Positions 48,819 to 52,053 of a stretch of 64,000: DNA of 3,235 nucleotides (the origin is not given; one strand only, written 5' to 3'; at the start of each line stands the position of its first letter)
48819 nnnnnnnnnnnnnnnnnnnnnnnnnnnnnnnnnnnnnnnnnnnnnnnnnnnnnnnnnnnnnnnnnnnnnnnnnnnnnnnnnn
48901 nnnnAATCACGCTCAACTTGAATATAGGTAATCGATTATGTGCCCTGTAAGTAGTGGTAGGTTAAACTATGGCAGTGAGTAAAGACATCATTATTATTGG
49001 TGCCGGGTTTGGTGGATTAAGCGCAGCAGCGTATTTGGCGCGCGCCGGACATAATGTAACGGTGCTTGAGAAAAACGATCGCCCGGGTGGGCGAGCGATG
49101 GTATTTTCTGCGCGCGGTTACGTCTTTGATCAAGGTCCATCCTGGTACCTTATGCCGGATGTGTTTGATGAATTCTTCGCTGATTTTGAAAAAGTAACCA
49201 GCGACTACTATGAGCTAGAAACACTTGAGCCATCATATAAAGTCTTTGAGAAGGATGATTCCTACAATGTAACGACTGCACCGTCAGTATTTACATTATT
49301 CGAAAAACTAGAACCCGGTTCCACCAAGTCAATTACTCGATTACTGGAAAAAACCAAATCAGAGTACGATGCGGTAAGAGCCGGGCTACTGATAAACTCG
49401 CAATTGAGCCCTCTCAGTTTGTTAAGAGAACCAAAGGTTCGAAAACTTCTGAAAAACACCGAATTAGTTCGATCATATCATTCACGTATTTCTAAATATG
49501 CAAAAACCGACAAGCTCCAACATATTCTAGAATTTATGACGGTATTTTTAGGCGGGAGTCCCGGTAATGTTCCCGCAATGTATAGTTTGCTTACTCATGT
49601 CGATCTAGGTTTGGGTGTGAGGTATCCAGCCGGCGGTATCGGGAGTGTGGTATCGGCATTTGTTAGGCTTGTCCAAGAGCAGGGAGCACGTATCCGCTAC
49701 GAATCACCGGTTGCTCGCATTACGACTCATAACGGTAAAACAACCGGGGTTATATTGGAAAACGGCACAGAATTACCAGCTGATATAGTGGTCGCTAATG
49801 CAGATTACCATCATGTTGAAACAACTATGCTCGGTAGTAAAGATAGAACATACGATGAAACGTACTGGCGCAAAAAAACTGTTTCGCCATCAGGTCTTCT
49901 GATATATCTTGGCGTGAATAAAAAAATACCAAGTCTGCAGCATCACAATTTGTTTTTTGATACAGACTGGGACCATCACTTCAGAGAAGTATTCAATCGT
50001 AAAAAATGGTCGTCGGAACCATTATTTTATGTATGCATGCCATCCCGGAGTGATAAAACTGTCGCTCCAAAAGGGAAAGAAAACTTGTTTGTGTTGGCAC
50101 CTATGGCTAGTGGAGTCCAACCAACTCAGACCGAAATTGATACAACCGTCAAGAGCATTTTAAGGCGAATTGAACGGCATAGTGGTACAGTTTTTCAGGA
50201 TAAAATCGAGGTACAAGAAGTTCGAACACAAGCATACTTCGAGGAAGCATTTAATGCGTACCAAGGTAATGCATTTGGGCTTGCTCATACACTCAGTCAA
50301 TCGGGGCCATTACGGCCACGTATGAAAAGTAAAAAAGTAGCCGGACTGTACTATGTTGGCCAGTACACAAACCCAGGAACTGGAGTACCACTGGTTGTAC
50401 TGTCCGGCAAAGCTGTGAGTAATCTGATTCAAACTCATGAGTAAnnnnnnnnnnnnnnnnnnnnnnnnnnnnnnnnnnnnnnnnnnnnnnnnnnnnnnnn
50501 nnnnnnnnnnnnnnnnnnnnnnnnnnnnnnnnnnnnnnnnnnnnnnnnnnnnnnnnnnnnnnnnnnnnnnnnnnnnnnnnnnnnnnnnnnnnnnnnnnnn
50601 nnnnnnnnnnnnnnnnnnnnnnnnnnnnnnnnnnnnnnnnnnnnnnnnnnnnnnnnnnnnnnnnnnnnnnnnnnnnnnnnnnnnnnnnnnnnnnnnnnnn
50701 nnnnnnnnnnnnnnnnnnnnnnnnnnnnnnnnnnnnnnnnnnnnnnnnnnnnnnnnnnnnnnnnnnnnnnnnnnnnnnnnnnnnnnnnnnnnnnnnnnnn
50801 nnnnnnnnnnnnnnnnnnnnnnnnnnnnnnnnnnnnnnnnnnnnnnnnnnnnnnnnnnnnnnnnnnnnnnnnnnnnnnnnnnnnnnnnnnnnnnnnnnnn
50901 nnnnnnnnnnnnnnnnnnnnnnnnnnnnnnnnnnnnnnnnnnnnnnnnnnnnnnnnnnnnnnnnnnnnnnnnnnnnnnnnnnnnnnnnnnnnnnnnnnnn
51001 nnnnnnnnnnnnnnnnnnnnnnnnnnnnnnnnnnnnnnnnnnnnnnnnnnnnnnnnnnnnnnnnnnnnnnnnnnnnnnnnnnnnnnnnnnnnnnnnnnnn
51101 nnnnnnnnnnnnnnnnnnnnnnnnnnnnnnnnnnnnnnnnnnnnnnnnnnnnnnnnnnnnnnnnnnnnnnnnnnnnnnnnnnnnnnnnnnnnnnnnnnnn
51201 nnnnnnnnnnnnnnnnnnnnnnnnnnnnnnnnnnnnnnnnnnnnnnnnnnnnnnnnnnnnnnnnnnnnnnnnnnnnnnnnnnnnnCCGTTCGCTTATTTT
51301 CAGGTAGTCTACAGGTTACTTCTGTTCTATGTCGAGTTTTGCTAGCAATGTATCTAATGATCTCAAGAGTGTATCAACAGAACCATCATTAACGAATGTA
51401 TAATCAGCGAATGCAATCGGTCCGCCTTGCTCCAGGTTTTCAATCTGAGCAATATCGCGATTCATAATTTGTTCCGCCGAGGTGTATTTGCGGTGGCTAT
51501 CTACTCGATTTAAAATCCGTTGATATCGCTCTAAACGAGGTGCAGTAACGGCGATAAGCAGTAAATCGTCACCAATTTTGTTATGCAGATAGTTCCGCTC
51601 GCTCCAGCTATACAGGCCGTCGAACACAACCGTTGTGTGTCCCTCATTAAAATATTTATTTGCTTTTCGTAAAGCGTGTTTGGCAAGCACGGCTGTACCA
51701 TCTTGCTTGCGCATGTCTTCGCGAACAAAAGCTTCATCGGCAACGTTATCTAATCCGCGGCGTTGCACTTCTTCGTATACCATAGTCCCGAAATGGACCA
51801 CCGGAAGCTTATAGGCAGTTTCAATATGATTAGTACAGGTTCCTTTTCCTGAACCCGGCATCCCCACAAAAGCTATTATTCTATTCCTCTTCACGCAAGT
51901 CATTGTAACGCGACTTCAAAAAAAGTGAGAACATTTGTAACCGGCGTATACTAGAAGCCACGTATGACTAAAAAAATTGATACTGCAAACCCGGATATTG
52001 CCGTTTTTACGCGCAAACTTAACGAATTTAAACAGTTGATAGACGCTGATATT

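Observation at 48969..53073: Carotenoid (C30-type) biosynthesis cluster between the two sigma-factor genes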

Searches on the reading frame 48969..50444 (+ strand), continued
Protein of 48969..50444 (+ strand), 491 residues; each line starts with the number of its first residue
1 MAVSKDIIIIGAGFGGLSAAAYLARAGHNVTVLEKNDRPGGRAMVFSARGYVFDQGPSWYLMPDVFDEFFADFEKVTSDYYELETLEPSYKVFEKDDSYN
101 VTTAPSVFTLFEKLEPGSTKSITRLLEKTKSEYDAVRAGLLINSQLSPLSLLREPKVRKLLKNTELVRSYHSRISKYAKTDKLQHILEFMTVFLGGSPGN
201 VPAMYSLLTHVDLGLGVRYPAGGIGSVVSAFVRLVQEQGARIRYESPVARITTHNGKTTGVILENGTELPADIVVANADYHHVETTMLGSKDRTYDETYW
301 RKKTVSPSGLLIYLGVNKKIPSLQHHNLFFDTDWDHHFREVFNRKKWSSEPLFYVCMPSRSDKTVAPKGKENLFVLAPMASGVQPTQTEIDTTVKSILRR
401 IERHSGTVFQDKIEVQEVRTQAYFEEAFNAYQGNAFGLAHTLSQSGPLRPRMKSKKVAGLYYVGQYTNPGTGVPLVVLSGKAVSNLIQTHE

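Call 76: search_protein_families(library=ncbifam, proteins=[L091:7950-9467:+, L092:6010-7500:+, L092:2462-3952:+, L010:11446-12885:+, P0061, L094:4998-6476:+, L092:5154-6080:+, L091:6943-7959:+, L094:6473-7402:+], max_evalue=1e-25)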
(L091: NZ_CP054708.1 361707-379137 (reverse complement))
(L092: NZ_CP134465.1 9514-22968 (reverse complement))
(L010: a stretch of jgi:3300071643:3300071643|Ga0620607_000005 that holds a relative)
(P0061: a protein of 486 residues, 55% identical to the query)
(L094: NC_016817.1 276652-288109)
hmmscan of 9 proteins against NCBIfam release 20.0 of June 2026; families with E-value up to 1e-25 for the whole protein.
L091:7950-9467:+ (505 aa): 4 families
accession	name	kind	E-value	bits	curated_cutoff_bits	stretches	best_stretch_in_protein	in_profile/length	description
NF058655.1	CrtID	equivalog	5.7e-227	754.2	640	1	8-491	1-478/478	bifunctional phytoene desaturase/3,4-desaturase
TIGR02734.1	crtI_fam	subfamily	2.1e-146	488.6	238.1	1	8-502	1-496/504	phytoene desaturase family protein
NF042421.1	hydcarot_desat_CrtD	equivalog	4.8e-66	223.2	500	1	9-494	5-483/487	1-hydroxycarotenoid 3,4-desaturase CrtD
NF045637.1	carotdesatCrtDProt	equivalog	7.7e-66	222.6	580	1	8-497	1-485/485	1-hydroxycarotenoid 3,4-desaturase CrtD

L092:6010-7500:+ (496 aa): 4 families
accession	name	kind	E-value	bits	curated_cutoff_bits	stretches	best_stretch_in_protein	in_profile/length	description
TIGR02734.1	crtI_fam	subfamily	3e-129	432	238.1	1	1-493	4-493/504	phytoene desaturase family protein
NF058655.1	CrtID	equivalog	5.6e-115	384.9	640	1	1-484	4-477/478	bifunctional phytoene desaturase/3,4-desaturase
NF042421.1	hydcarot_desat_CrtD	equivalog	5e-70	236.3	500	1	1-488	7-483/487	1-hydroxycarotenoid 3,4-desaturase CrtD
NF045637.1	carotdesatCrtDProt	equivalog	8.9e-59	199.3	580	1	1-491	4-485/485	1-hydroxycarotenoid 3,4-desaturase CrtD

L092:2462-3952:+ (496 aa): 4 families
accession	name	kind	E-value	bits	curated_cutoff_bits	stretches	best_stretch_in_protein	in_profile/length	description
TIGR02734.1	crtI_fam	subfamily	2e-97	327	238.1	1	6-493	1-491/504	phytoene desaturase family protein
NF045637.1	carotdesatCrtDProt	equivalog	4.2e-97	325.7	580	1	6-492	1-484/485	1-hydroxycarotenoid 3,4-desaturase CrtD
NF058655.1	CrtID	equivalog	1.7e-93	314.1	640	1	6-487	1-478/478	bifunctional phytoene desaturase/3,4-desaturase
NF042421.1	hydcarot_desat_CrtD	equivalog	9.1e-88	294.8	500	1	4-490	2-483/487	1-hydroxycarotenoid 3,4-desaturase CrtD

L010:11446-12885:+ (479 aa): 4 families
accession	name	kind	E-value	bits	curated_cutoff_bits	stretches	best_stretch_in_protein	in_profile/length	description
NF042421.1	hydcarot_desat_CrtD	equivalog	3.8e-103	345.6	500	1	3-478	4-483/487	1-hydroxycarotenoid 3,4-desaturase CrtD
TIGR02734.1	crtI_fam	subfamily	3.2e-83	280.1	238.1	1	4-478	2-488/504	phytoene desaturase family protein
NF058655.1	CrtID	equivalog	8.8e-80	268.8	640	1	3-474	1-477/478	bifunctional phytoene desaturase/3,4-desaturase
NF045637.1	carotdesatCrtDProt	equivalog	1.1e-65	222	580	1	3-474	1-478/485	1-hydroxycarotenoid 3,4-desaturase CrtD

P0061 (486 aa): 5 families
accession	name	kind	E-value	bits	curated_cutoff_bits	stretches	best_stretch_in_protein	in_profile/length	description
NF058655.1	CrtID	equivalog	4.5e-168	560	640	1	5-477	1-478/478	bifunctional phytoene desaturase/3,4-desaturase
TIGR02734.1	crtI_fam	subfamily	1.4e-130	436.3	238.1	1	5-484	1-492/504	phytoene desaturase family protein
NF042421.1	hydcarot_desat_CrtD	equivalog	2.1e-72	244.2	500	1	3-483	2-486/487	1-hydroxycarotenoid 3,4-desaturase CrtD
NF045637.1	carotdesatCrtDProt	equivalog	1.1e-60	205.6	580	1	5-481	1-483/485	1-hydroxycarotenoid 3,4-desaturase CrtD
TIGR02730.1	carot_isom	equivalog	1.6e-26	93.2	586.9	0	123-479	141-487/493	carotenoid isomerase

L094:4998-6476:+ (492 aa): 6 families
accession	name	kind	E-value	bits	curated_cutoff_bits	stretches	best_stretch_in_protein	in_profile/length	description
TIGR02734.1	crtI_fam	subfamily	3.6e-232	771.5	238.1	1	5-491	2-492/504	phytoene desaturase family protein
NF058655.1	CrtID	equivalog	6.9e-92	308.8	640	1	5-483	2-477/478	bifunctional phytoene desaturase/3,4-desaturase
NF045637.1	carotdesatCrtDProt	equivalog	8.3e-70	235.7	580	1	5-490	2-485/485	1-hydroxycarotenoid 3,4-desaturase CrtD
NF042421.1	hydcarot_desat_CrtD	equivalog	3.7e-62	210.4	500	1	1-487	1-483/487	1-hydroxycarotenoid 3,4-desaturase CrtD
NF045689.1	BCarotKetCrtO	equivalog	5e-39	134.3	1000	0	346-482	385-532/563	beta-carotene ketolase CrtO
TIGR02730.1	carot_isom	equivalog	3.1e-35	121.9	586.9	1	5-484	4-485/493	carotenoid isomerase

L092:5154-6080:+ (309 aa): 4 families
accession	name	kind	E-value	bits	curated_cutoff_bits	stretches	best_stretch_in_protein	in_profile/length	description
TIGR03465.1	HpnD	equivalog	2.7e-47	161.1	278.6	1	4-268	3-261/267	presqualene diphosphate synthase HpnD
NF045686.1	PhytoSynCyanob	equivalog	2.3e-42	145.2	550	1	2-266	27-298/310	15-cis-phytoene synthase CrtB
TIGR03464.1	HpnC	equivalog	3.8e-29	102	250.45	1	5-268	4-262/267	squalene synthase HpnC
NF045921.1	PhytnSynCrtBRhod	equivalog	7.3e-29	101.2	500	1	3-269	14-273/307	15-cis-phytoene synthase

L091:6943-7959:+ (338 aa): 5 families
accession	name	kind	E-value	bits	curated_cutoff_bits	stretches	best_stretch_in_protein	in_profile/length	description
TIGR03465.1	HpnD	equivalog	9.4e-54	182.2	278.6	1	16-283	4-264/267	presqualene diphosphate synthase HpnD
NF045921.1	PhytnSynCrtBRhod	equivalog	2.5e-46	158.6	500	1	1-284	1-276/307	15-cis-phytoene synthase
TIGR03464.1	HpnC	equivalog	3.7e-45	154.5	250.45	1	20-282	8-264/267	squalene synthase HpnC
NF045686.1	PhytoSynCyanob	equivalog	5.2e-38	130.9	550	1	11-282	25-302/310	15-cis-phytoene synthase CrtB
NF042419.1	Phyto_syn_CrtB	equivalog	2.1e-31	109.6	480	1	20-284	17-283/306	15-cis-phytoene synthase CrtB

L094:6473-7402:+ (309 aa): 5 families
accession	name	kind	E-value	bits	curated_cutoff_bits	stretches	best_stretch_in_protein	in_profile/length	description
NF042419.1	Phyto_syn_CrtB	equivalog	3.1e-176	585.3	480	1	5-308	2-305/306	15-cis-phytoene synthase CrtB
NF045921.1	PhytnSynCrtBRhod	equivalog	3.7e-68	230.2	500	1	3-308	3-295/307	15-cis-phytoene synthase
TIGR03465.1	HpnD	equivalog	2.7e-51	174.1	278.6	1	18-284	6-263/267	presqualene diphosphate synthase HpnD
TIGR03464.1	HpnC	equivalog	3.8e-37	128.2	250.45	1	20-285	8-265/267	squalene synthase HpnC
NF045686.1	PhytoSynCyanob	equivalog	1.8e-35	122.5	550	1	18-285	32-303/310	15-cis-phytoene synthase CrtB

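Call 83: search_protein_families(library=pfam, proteins=[L009:13048-13929:+, L005:8947-9822:+, L006:7118-8185:+, L008:12941-13735:+, L008:9012-9914:-, L008:11461-11772:+, L010:15034-16065:+], max_evalue=0.01)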
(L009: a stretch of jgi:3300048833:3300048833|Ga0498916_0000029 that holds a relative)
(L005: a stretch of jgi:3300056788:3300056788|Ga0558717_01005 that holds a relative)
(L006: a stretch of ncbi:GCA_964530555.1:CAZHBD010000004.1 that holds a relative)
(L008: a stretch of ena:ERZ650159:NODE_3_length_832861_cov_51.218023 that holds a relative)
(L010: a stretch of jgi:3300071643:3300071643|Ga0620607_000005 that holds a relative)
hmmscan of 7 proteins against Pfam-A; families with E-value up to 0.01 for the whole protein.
L009:13048-13929:+ (293 aa): 0 families

L005:8947-9822:+ (291 aa): 0 families

L006:7118-8185:+ (355 aa): 0 families

L008:12941-13735:+ (264 aa): 0 families

L008:9012-9914:- (300 aa): 0 families

L008:11461-11772:+ (103 aa): 0 families

L010:15034-16065:+ (343 aa): 1 family
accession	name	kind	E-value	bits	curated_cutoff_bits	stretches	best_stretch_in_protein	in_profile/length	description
PF02578.20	Cu-oxidase_4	-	2.1e-06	27.8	22.9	1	69-222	8-148/238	Multi-copper polyphenol oxidoreductase laccase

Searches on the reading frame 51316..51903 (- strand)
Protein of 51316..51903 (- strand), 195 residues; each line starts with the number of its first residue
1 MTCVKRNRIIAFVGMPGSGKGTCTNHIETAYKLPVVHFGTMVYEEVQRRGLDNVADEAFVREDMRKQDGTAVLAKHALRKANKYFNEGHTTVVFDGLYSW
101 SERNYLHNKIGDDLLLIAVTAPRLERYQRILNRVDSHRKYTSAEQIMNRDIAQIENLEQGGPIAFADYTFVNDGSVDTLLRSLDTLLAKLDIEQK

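Call 3: search_protein_families(library=pfam, proteins=[window:51316-51903:-])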
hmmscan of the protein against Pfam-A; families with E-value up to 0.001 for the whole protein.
window:51316-51903:- (195 aa): 3 families
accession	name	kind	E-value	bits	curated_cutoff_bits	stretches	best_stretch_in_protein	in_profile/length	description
PF13207.12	AAA_17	-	2.9e-16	60.4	27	1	13-146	1-135/136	AAA domain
PF13238.12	AAA_18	-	1.4e-10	42.2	29.4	1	10-142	1-120/128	AAA domain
PF00406.28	ADK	-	0.00024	21.7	26.8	1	13-50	2-39/151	Adenylate kinase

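Call 4: search_protein_families(library=ncbifam, proteins=[window:51316-51903:-])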
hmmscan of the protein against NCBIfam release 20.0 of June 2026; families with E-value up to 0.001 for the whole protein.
window:51316-51903:- (195 aa): 9 families
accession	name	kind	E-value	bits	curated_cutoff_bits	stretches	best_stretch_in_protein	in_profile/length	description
TIGR01351.1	adk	subfamily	3.7e-06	26.7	168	1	11-97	3-86/212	adenylate kinase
NF001380.0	PRK00279.1-2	equivalog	8.6e-05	22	251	1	10-48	3-41/216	adenylate kinase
NF003122.0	PRK04040.1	equivalog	0.00014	21.5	155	1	8-80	3-76/189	adenylate kinase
TIGR01359.1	UMP_CMP_kin_fam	subfamily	0.00015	21.8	207.6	1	12-149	4-143/185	UMP-CMP kinase family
NF001379.0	PRK00279.1-1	equivalog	0.00015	21.2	268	1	10-48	3-41/216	adenylate kinase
TIGR01360.1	aden_kin_iso1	equivalog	0.00019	21.1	284.1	1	7-146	3-141/188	adenylate kinase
TIGR00152.1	TIGR00152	equivalog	0.00035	20.5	65.55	0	9-57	1-51/188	dephospho-CoA kinase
TIGR02173.1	cyt_kin_arch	equivalog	0.00065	19.7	102.1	0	9-169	2-145/169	(d)CMP kinase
NF001381.0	PRK00279.1-3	equivalog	0.00071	19.4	187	0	10-48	3-41/188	adenylate kinase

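Call 20: search_solved_structures(query=window:51316-51903:-, max_evalue=0.01)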
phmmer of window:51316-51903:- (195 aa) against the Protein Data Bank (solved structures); distinct sequences matched with E-value up to 0.01: 4.
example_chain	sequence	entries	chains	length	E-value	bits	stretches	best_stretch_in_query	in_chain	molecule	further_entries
3lw7_A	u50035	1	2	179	3.1e-11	46.5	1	8-183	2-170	Adenylate kinase related protein (AdkA-like)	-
3h0k_A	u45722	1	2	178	3.6e-11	46.3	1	9-183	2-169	UPF0200 protein SSO1041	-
8x1g_A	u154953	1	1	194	0.0029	20.5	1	4-151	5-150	Adenylate kinase isoenzyme 1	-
1zd8_A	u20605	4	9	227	0.0036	20.2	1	11-84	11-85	GTP:AMP phosphotransferase mitochondrial | GTP:AMP phosphotransferase AK3, mitochondrial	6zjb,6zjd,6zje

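Call 87: search_solved_structures(query=A4, max_evalue=0.01)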
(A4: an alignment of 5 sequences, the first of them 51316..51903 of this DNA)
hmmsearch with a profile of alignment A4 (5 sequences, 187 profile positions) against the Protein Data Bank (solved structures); distinct sequences matched with E-value up to 0.01: 17.
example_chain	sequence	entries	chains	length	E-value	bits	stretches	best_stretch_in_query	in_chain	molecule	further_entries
3lw7_A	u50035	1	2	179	5.9e-20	75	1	4-181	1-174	Adenylate kinase related protein (AdkA-like)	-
3h0k_A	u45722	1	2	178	1.3e-19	73.8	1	5-181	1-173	UPF0200 protein SSO1041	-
8x1g_A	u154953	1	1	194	0.00013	24.9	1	2-131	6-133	Adenylate kinase isoenzyme 1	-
7x7s_A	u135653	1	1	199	0.00066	22.6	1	2-55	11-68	Adenylate kinase isoenzyme 1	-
7owe_E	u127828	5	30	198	0.0017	21.3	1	8-74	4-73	Adenylate kinase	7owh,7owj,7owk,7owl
9r72_B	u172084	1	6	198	0.0023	20.8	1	8-67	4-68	Adenylate kinase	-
1z83_A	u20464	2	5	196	0.0027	20.6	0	2-55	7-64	Adenylate kinase 1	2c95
7de3_A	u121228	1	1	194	0.0033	20.4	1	2-55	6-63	Adenylate kinase isoenzyme 1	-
3adk_A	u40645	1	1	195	0.0039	20.1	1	2-52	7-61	ADENYLATE KINASE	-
2bwj_A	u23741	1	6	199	0.0046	19.9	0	3-44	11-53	ADENYLATE KINASE 5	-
1uf9_A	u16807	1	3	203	0.0065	19.4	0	116-183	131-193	TT1252 protein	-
4mkh_A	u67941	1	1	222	0.007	19.3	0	7-42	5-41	Adenylate kinase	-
5xru_A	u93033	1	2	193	0.009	18.9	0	2-44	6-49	adenylate kinase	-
5ycf_B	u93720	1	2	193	0.009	18.9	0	2-44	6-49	Adenylate kinase isoenzyme 1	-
5ycd_A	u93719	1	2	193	0.0093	18.9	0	2-44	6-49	Adenylayte kinase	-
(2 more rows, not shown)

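Call 88: search_protein_families(library=ncbifam, alignment_id=A4, max_evalue=0.01)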
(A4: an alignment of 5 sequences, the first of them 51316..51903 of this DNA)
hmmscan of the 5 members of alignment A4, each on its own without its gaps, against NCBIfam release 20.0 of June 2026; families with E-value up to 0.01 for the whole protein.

A. member 1, window:51316-51903:- (195 aa): 14 families
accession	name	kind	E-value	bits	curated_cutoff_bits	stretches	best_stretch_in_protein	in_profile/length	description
TIGR01351.1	adk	subfamily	3.7e-06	26.7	168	1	11-97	3-86/212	adenylate kinase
NF001380.0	PRK00279.1-2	equivalog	8.6e-05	22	251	1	10-48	3-41/216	adenylate kinase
NF003122.0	PRK04040.1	equivalog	0.00014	21.5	155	1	8-80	3-76/189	adenylate kinase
TIGR01359.1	UMP_CMP_kin_fam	subfamily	0.00015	21.8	207.6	1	12-149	4-143/185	UMP-CMP kinase family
NF001379.0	PRK00279.1-1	equivalog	0.00015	21.2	268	1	10-48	3-41/216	adenylate kinase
TIGR01360.1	aden_kin_iso1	equivalog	0.00019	21.1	284.1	1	7-146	3-141/188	adenylate kinase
TIGR00152.1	TIGR00152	equivalog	0.00035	20.5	65.55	1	9-57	1-51/188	dephospho-CoA kinase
TIGR02173.1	cyt_kin_arch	equivalog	0.00065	19.7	102.1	1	9-169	2-145/169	(d)CMP kinase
NF001381.0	PRK00279.1-3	equivalog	0.00071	19.4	187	1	10-48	3-41/188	adenylate kinase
NF041025.1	antiphage_deaminase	equivalog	0.002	17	400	1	77-155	85-170/437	anti-phage dCTP deaminase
NF006226.0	PRK08356.1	equivalog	0.0021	17.8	189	1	68-190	78-193/195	hypothetical protein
NF005576.0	PRK07261.1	equivalog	0.0034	17.1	224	1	10-53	3-47/171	DNA topology modulation protein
NF011100.0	PRK14527.1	equivalog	0.0041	16.8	154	1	5-49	4-48/191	adenylate kinase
NF011101.0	PRK14528.1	equivalog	0.0093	15.7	195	0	10-48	4-42/187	adenylate kinase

B. families by the number of members that match (of 5 scanned): 26 families (the first 25 are shown)
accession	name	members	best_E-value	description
NF006226.0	PRK08356.1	5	1.2e-08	hypothetical protein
NF041025.1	antiphage_deaminase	5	2.3e-06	anti-phage dCTP deaminase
TIGR02173.1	cyt_kin_arch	4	4.3e-06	(d)CMP kinase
TIGR00152.1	TIGR00152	4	0.00031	dephospho-CoA kinase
TIGR01351.1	adk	3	3.7e-06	adenylate kinase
NF010170.0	PRK13651.1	2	0.00011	cobalt transporter ATP-binding subunit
TIGR01360.1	aden_kin_iso1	2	0.00019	adenylate kinase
NF010552.0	PRK13946.1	2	0.00019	shikimate kinase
NF001386.0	PRK00279.2-4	2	0.0026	adenylate kinase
TIGR04521.1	ECF_ATPase_2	2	0.005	energy-coupling factor transporter ATPase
TIGR02322.1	phosphon_PhnN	2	0.0056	phosphonate metabolism protein/1,5-bisphosphokinase (PRPP-forming) PhnN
NF001380.0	PRK00279.1-2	1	8.6e-05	adenylate kinase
NF003122.0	PRK04040.1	1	0.00014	adenylate kinase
NF001379.0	PRK00279.1-1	1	0.00015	adenylate kinase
TIGR01359.1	UMP_CMP_kin_fam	1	0.00015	UMP-CMP kinase family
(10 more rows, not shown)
